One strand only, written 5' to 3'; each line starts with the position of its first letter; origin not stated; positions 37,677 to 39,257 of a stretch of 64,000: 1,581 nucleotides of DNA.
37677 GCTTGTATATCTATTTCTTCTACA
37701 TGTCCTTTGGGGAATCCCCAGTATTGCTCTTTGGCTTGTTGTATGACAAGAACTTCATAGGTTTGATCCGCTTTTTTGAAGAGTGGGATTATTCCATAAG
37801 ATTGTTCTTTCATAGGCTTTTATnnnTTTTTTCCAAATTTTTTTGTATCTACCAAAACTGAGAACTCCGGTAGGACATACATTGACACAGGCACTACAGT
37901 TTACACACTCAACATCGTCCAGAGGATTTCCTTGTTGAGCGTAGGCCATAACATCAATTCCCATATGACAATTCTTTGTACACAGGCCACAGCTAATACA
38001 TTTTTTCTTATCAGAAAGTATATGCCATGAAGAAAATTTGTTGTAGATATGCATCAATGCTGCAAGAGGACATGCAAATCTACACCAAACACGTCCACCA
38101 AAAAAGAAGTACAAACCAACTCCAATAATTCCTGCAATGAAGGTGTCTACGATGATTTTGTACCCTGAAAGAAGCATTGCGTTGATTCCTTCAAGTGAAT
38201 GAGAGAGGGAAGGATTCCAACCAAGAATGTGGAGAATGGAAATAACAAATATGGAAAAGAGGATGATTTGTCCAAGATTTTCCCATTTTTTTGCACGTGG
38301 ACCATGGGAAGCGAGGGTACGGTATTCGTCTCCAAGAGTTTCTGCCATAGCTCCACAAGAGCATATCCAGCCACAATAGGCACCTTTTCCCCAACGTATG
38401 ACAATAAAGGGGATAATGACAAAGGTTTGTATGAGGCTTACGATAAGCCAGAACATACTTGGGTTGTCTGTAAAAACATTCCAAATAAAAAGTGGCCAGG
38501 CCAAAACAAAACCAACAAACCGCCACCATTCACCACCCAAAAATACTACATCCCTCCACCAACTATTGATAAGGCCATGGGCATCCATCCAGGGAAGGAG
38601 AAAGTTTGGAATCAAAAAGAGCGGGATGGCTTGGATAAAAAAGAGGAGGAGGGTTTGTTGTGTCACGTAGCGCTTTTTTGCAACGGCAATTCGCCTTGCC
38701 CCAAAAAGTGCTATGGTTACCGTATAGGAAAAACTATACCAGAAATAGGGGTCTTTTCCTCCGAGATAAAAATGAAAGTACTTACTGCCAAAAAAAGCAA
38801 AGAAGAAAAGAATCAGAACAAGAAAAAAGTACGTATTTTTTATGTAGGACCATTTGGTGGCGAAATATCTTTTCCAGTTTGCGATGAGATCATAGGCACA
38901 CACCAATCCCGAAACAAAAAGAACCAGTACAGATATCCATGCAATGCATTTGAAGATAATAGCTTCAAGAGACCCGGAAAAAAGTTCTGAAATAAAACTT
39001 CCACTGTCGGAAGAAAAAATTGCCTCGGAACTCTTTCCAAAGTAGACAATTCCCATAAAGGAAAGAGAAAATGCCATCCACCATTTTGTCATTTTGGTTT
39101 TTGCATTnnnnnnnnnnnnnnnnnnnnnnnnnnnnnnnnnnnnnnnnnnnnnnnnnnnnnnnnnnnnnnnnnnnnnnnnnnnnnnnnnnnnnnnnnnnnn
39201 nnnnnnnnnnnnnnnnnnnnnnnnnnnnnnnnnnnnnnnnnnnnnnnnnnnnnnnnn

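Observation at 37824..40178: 784-aa fusion of FAD-dependent pyridine-nucleotide oxidoreductase, NapH/CcoG-type CxxxCP membrane polyferredoxin domain and 2x[4Fe-4S] ferredoxin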

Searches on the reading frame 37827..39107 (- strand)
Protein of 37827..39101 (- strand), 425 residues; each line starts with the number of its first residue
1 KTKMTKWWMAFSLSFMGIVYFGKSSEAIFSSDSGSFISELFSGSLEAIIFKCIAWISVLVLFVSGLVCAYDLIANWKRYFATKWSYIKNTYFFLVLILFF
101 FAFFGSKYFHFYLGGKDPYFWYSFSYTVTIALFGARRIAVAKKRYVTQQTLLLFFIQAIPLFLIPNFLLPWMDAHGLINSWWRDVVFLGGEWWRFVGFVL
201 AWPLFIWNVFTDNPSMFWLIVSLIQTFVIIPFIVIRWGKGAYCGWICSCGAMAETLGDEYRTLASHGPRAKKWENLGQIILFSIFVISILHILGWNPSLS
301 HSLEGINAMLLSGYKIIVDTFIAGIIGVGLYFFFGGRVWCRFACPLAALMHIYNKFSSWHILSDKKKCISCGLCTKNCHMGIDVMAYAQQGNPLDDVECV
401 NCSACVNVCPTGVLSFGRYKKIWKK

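Call 35: search_solved_structures(query=window:37827-39101:-, max_evalue=10, show_alignments=2)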
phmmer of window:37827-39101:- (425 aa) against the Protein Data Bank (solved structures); distinct sequences matched with E-value up to 10: 151 (the best 60 are shown).
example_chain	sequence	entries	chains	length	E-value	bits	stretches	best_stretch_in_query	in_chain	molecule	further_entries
6u8y_N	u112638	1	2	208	4.8e-06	28.9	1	355-416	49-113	NADH dehydrogenase subunit I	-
7p5h_A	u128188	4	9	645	2.5e-05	26.6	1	356-416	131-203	Fe-hydrogenase, subunit alpha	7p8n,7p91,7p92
9sw6_H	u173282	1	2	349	0.00011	24.5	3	364-422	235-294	Tungsten formylmethanofuran dehydrogenase, subunit F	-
8a8o_C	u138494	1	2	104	0.00012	24.3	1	366-415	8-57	Beta-subunit of the PAPS reductase from Methanothermococcus thermolithotrophicus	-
9sfi_T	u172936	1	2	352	0.00048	22.3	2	342-421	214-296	4Fe-4S ferredoxin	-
9mqx_B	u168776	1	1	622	0.00057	22.1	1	363-418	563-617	NADH:ubiquinone oxidoreductase, NADH-binding (51 kD) subunit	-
9g03_E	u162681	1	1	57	0.00065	21.9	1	366-413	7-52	Ferredoxin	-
5t5i_F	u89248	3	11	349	0.00068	21.8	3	363-421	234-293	Tungsten formylmethanofuran dehydrogenase subunit fwdF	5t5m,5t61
9bov_A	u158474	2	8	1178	0.0024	20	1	364-413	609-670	Molybdopterin oxidoreductase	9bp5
7t2r_B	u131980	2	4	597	0.0041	19.3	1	363-414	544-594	NiFe hydrogenase subunit B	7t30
8a6t_A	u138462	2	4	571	0.0046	19.1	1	361-415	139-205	Electron bifurcating hydrogenase subunit HydA1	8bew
1fca_A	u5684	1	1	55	0.005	19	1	366-411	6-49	FERREDOXIN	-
9rkm_A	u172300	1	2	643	0.0052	18.9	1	362-418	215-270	[FeFe]-hydrogenase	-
30jk_A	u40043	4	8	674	0.0055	18.8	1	362-418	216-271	[FeFe]-hydrogenase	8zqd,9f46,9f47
9sfi_O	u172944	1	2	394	0.0057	18.8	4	340-416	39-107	Ferredoxin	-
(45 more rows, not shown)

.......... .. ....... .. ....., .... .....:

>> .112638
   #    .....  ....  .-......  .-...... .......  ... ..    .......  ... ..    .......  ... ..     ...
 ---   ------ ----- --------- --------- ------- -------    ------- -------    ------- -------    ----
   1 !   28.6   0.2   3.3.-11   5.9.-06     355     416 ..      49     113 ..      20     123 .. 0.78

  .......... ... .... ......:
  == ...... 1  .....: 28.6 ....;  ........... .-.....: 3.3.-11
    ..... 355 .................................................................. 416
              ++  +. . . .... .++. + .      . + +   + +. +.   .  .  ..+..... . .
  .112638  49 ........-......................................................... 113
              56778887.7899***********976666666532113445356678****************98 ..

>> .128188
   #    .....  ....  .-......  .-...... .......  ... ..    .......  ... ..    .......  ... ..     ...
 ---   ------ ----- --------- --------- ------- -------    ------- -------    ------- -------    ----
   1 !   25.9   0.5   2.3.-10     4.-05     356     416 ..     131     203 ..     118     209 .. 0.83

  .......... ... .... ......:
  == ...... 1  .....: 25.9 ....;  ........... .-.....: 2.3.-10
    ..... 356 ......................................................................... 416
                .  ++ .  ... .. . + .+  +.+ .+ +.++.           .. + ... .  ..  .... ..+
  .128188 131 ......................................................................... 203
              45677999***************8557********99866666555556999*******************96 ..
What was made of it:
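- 37851..38012 (-): Residues 723-776: 2x[4Fe-4S] ferredoxin domain (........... ... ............). PDB ferredoxin-type hits (call 35).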

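Call 55: predict_structure(alignment_id=A3)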
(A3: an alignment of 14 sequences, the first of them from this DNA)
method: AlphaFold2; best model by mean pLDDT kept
length: 427 residues; sequences in the alignment: 14
mean_pLDDT: 63.1   pTM: 0.59
mean pLDDT of the five models: 63.1, 62.8, 61.4, 59.2, 59.0
residues with pLDDT >= 90: 9; 70-90: 182; 50-70: 130; < 50: 106
segments of 3 or more residues with pLDDT < 50: 27-37, 260-269, 334-341, 343-345, 356-427
pLDDT, mean of each block of 10 residues (from residue 1): 70 78 55 50 70 79 88 85 71 82 76 80 81 80 72 76 83 89 82 74 61 68 77 64 56 57 46 59 69 73 69 68 59 47 51 48 31 33 30 28 29 28 33
secondary structure, 60 per line:
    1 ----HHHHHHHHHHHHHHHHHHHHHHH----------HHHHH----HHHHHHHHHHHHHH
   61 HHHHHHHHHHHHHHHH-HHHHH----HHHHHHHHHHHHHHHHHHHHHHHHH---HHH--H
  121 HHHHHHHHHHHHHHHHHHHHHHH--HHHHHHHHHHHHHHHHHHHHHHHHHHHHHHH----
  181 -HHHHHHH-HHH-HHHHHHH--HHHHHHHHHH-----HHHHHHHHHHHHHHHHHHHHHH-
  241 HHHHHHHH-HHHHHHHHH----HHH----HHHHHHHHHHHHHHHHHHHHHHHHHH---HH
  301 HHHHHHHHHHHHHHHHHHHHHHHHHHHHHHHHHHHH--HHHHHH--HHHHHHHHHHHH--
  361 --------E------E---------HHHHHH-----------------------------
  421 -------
elements in order: H5-27 H38-42 H47-76 H78-82 H87-111 H120-143 H146-176 H182-188 H194-200 H203-212 H218-239 H241-248 H250-258 H270-295 H299-336 H339-344 H347-358 H386-391

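Call 61: search_protein_representatives(protein=window:37827-39101:-)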
Query: 425 residues. Proteins with E-value up to 0.001 (for the whole library): 4551; up to 1e-10: 683; up to 1e-30: 163. The best 150 are listed.
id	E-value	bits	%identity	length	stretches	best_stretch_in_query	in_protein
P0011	9.6e-201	684.0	69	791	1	2-421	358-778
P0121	1.8e-110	386.5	49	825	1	14-418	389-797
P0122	1.1e-106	373.9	48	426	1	51-418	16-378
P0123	2.8e-105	369.3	48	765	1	14-417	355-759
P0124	3.3e-101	355.9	53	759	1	120-419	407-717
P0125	1.6e-100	353.7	47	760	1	68-419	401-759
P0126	1.7e-100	353.6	55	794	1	116-418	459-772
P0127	5.7e-100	351.8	50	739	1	115-419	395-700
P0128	2.0e-98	346.7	46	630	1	3-421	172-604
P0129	3.3e-97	342.7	51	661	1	108-422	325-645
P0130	6.1e-94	331.9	52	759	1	113-419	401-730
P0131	7.1e-93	328.4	57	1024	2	191-420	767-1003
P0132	1.8e-92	327.1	53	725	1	118-420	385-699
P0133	1.1e-90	321.2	51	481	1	116-419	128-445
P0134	1.7e-90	320.6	53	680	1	119-419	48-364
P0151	6.7e-52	193.3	37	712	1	118-419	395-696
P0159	1.7e-48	182.1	38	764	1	119-420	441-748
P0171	2.4e-44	168.4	36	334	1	93-417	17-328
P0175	1.7e-43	165.6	39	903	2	191-418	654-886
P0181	9.5e-43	163.2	35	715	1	117-416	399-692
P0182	1.5e-42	162.6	34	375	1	81-416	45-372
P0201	1.9e-39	152.3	34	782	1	113-416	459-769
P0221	1.9e-37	145.7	32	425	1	98-416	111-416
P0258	7.4e-34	133.8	31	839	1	97-415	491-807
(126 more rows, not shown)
